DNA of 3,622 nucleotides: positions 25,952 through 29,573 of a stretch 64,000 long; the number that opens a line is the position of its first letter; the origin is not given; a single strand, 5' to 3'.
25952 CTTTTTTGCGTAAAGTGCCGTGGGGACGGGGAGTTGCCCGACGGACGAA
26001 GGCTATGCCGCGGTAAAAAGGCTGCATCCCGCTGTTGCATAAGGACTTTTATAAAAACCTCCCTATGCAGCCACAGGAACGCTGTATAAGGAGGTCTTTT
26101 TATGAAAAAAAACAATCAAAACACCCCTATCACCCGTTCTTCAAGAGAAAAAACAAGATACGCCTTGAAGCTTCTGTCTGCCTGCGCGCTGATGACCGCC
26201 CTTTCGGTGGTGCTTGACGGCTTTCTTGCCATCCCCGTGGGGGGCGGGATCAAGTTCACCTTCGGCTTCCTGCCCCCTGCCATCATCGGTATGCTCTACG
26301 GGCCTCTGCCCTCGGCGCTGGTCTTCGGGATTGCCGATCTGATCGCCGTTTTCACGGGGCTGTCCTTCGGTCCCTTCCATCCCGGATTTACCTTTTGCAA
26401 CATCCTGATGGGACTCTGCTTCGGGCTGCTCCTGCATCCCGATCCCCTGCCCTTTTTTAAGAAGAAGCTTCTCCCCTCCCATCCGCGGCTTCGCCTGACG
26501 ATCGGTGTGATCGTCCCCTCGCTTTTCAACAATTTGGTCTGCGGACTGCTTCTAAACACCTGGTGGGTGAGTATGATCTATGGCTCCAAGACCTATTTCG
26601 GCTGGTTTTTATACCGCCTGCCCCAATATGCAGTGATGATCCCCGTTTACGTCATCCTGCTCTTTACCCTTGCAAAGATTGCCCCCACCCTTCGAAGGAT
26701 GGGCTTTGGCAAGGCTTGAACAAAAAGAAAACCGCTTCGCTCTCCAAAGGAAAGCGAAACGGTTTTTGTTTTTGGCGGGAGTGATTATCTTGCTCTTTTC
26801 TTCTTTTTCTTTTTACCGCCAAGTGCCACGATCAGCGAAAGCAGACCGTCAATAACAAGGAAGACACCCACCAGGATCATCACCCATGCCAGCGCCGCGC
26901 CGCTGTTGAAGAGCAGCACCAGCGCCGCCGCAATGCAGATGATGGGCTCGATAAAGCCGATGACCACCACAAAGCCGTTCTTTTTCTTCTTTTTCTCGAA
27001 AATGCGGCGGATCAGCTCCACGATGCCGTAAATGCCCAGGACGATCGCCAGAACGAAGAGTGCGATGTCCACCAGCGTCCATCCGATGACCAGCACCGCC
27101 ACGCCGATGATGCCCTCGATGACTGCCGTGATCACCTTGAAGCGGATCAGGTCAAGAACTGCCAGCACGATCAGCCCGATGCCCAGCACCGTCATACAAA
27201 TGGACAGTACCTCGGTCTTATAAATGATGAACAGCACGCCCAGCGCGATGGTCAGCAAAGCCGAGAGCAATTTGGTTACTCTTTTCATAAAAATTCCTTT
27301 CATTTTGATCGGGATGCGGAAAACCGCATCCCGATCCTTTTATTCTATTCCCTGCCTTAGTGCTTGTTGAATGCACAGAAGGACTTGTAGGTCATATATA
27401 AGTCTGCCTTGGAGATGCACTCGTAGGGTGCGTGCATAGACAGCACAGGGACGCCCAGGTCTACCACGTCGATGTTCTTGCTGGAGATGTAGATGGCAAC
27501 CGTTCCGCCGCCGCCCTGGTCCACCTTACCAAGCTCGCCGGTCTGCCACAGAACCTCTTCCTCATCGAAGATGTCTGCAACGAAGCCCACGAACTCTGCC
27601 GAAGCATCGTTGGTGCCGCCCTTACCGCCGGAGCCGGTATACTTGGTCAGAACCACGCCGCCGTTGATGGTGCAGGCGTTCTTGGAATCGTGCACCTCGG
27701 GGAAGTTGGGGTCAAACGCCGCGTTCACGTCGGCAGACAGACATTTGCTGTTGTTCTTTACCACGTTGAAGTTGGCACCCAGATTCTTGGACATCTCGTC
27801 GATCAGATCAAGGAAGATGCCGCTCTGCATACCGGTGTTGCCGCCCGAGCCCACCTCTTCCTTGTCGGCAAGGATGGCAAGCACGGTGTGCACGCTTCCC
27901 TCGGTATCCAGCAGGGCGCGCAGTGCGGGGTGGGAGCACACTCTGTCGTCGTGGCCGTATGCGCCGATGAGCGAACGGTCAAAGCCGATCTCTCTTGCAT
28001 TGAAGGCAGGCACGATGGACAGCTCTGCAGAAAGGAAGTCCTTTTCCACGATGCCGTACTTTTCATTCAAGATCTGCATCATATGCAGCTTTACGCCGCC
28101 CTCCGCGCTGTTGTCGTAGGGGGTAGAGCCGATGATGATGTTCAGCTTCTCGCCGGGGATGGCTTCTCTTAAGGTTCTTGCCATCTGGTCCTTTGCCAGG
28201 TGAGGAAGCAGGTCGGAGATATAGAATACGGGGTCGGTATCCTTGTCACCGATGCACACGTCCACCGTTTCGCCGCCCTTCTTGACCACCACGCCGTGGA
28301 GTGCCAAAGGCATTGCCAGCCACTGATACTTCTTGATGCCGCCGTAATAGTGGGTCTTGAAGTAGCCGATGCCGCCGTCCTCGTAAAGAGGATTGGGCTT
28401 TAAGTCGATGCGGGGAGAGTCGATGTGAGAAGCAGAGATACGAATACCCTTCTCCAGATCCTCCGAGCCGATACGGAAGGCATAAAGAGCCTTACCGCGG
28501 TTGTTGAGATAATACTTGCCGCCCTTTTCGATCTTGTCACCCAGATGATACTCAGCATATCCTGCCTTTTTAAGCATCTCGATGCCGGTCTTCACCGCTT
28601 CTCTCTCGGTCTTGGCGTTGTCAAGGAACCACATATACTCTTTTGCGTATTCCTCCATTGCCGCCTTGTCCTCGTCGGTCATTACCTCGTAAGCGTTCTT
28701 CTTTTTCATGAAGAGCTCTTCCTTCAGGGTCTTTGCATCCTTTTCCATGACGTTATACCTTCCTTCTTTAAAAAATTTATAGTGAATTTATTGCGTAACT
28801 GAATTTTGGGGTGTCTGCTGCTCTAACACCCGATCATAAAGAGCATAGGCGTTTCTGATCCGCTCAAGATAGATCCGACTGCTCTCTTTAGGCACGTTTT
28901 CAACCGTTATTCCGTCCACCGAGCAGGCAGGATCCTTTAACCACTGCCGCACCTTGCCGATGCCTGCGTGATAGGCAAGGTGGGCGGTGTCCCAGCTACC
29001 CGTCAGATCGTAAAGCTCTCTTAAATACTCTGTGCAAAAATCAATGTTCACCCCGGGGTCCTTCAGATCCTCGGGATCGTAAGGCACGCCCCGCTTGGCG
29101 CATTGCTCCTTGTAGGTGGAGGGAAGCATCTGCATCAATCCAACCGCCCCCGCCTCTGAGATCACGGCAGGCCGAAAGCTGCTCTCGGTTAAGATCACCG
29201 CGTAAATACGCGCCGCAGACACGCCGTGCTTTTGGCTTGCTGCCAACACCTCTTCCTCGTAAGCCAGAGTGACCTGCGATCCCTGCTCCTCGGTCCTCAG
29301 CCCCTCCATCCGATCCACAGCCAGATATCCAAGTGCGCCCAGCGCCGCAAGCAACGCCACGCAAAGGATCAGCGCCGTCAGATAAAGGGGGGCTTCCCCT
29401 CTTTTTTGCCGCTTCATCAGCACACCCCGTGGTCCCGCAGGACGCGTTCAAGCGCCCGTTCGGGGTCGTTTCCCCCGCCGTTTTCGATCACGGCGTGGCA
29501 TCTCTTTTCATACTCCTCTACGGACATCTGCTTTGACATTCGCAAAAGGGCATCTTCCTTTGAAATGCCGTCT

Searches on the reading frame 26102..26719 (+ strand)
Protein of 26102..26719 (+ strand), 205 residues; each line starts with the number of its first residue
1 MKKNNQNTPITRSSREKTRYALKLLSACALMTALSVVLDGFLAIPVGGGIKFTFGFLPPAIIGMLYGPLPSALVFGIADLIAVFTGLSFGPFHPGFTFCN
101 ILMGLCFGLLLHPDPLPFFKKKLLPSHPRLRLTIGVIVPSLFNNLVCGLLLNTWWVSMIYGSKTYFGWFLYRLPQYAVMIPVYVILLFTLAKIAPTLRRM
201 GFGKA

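Call 3: search_protein_families(library=pfam, proteins=[window:26102-26719:+], max_evalue=1)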
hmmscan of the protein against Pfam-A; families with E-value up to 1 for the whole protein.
window:26102-26719:+ (205 aa): 3 families
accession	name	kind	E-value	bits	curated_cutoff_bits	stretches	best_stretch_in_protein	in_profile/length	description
PF12822.12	ECF_trnsprt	-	2.1e-11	44.6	30.7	1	28-190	6-168/169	ECF transporter, substrate-specific component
PF07155.17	ECF-ribofla_trS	-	4.3e-07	30.5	26.7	1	22-114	4-97/172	ECF-type riboflavin transporter, S component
PF09515.15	Thia_YuaJ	-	0.014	15.9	25.8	1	27-86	3-62/177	Thiamine transporter protein (Thia_YuaJ)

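Call 4: search_protein_families(library=ncbifam, proteins=[window:26102-26719:+], max_evalue=1)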
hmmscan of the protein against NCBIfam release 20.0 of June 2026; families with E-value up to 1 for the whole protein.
window:26102-26719:+ (205 aa): 2 families
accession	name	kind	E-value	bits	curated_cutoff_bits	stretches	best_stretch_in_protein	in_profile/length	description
TIGR04518.1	ECF_S_folT_fam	subfamily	1.4e-27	96.4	60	1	22-193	4-160/163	folate family ECF transporter S component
NF009461.0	PRK12821.1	equivalog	0.0013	17.4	399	1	2-140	44-182/477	aspartyl/glutamyl-tRNA amidotransferase subunit C-like protein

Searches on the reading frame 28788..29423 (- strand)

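Call 71: search_protein_families(library=pfam, proteins=[window:28788-29423:-], max_evalue=0.00001)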
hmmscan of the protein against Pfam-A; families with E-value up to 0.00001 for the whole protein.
window:28788-29423:- (211 aa): 1 family
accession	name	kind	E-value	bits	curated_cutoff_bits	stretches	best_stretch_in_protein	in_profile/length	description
PF01464.25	SLT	-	4.4e-26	91.2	21.3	1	61-164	5-107/117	Transglycosylase SLT domain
